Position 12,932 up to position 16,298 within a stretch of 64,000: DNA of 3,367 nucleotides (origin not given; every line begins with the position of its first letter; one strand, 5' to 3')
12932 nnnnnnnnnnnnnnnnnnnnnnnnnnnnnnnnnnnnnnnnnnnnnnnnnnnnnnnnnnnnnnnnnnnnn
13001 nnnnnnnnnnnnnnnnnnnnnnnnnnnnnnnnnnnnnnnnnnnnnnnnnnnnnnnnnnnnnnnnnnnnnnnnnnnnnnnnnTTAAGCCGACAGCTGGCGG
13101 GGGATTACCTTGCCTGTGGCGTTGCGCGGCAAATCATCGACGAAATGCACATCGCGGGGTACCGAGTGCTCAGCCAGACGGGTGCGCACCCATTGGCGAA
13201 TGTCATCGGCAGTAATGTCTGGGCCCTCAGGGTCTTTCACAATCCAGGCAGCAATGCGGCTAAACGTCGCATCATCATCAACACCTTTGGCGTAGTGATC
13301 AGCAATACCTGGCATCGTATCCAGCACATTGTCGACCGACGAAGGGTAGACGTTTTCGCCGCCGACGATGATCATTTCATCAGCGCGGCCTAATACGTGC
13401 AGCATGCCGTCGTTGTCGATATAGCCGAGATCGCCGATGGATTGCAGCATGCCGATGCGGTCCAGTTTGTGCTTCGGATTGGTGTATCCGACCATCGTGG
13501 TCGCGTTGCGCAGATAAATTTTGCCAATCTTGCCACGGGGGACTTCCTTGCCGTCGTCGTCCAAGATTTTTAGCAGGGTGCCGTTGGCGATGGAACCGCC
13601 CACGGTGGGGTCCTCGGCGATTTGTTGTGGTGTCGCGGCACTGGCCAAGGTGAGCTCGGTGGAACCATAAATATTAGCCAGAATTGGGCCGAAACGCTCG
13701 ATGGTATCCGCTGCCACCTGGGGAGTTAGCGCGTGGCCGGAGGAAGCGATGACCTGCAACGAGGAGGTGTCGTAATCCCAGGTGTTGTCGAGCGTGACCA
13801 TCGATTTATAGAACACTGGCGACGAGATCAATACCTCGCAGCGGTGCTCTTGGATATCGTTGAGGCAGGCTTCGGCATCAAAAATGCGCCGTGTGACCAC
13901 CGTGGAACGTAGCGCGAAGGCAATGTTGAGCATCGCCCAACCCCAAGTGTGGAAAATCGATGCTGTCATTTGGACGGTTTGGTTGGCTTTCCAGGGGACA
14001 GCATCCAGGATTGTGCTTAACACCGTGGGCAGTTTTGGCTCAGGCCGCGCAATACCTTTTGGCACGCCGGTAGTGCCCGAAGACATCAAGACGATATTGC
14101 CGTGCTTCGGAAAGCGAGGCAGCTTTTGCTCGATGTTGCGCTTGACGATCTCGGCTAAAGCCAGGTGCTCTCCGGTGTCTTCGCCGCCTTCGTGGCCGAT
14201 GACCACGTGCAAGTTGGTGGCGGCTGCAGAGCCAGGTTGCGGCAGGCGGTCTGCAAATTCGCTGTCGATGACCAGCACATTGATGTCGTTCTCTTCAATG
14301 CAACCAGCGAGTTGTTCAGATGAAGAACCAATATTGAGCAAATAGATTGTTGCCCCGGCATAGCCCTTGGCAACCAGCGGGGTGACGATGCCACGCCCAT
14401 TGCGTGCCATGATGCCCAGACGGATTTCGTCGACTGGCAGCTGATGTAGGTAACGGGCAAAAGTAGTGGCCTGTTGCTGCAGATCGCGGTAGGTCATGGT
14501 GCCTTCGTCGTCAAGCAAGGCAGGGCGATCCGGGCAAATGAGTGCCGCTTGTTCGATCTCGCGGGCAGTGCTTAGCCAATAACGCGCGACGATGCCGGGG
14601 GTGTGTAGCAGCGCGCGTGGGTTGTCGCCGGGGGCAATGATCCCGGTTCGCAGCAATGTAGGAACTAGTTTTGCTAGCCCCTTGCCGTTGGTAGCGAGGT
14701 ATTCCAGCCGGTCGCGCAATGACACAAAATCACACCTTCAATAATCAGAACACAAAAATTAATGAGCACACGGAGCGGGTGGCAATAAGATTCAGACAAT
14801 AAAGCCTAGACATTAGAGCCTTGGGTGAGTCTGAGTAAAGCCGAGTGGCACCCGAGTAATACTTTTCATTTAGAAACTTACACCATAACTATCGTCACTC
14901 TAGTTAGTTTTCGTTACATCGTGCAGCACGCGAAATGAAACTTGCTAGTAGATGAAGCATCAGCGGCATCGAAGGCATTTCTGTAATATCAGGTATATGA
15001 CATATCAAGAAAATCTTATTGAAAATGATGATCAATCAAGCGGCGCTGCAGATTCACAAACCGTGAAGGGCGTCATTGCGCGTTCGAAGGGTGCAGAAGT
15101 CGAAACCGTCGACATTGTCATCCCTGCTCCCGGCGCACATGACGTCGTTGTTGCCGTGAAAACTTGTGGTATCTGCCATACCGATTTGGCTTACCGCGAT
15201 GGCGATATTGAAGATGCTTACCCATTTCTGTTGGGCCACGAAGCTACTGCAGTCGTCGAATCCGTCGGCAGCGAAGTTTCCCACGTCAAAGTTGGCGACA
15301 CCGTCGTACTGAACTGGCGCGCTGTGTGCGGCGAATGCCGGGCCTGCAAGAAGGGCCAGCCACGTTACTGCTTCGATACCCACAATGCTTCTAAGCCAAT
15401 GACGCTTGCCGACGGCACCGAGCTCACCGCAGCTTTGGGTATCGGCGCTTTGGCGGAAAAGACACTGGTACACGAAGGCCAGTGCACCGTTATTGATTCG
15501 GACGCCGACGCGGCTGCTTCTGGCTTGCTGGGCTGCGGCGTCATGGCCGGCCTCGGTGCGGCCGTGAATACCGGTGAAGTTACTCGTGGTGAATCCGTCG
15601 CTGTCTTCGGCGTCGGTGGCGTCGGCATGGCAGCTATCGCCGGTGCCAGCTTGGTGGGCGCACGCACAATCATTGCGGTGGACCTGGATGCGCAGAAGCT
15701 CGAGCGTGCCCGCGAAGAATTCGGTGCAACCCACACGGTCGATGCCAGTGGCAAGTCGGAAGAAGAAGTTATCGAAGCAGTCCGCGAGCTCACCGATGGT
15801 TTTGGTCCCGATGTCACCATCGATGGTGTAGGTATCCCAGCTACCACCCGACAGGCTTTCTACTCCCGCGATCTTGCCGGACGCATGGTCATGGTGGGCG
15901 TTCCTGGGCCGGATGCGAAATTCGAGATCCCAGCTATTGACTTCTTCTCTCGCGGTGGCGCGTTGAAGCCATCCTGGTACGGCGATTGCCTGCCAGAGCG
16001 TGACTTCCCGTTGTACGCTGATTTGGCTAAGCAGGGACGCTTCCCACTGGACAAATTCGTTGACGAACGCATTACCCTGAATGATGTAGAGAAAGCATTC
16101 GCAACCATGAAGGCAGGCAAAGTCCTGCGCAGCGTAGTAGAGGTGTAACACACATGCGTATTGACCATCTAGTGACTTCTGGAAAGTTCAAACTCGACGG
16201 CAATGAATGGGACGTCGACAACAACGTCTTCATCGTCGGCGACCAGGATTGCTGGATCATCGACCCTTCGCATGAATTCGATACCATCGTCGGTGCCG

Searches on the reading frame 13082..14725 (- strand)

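Call 47: search_protein_families(library=pfam, proteins=[window:13082-14725:-], max_evalue=0.00001)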
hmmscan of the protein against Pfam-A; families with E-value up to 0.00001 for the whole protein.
window:13082-14725:- (547 aa): 2 families
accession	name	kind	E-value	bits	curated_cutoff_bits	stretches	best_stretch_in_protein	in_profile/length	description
PF00501.34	AMP-binding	-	6.5e-50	170.5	29.9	1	59-414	3-383/384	AMP-binding enzyme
PF13193.12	AMP-binding_C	-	9.7e-15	55.7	24.5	1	464-539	2-76/76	AMP-binding enzyme C-terminal domain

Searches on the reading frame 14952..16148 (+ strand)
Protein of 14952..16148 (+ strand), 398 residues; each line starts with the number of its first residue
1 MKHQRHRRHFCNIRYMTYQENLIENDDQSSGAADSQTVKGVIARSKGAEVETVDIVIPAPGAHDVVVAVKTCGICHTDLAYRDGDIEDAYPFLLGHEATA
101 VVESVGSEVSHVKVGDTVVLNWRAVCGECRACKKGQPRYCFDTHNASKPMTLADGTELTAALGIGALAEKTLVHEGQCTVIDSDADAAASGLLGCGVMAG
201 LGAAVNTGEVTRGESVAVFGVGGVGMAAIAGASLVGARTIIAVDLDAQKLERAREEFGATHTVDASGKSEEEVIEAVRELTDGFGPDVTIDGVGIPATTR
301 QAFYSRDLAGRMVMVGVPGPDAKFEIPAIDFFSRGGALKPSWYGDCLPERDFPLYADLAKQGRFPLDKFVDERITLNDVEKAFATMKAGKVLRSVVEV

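Call 47: search_protein_families(library=pfam, proteins=[window:14952-16148:+], max_evalue=0.00001)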
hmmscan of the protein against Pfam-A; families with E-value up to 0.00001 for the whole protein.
window:14952-16148:+ (398 aa): 2 families
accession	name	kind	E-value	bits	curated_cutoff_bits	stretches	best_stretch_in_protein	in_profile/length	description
PF00107.32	ADH_zinc_N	-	2.9e-25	89.1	31.8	1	223-359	1-127/129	Zinc-binding dehydrogenase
PF08240.17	ADH_N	-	4.9e-25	88.2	23.5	1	61-181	1-102/104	Alcohol dehydrogenase GroES-like domain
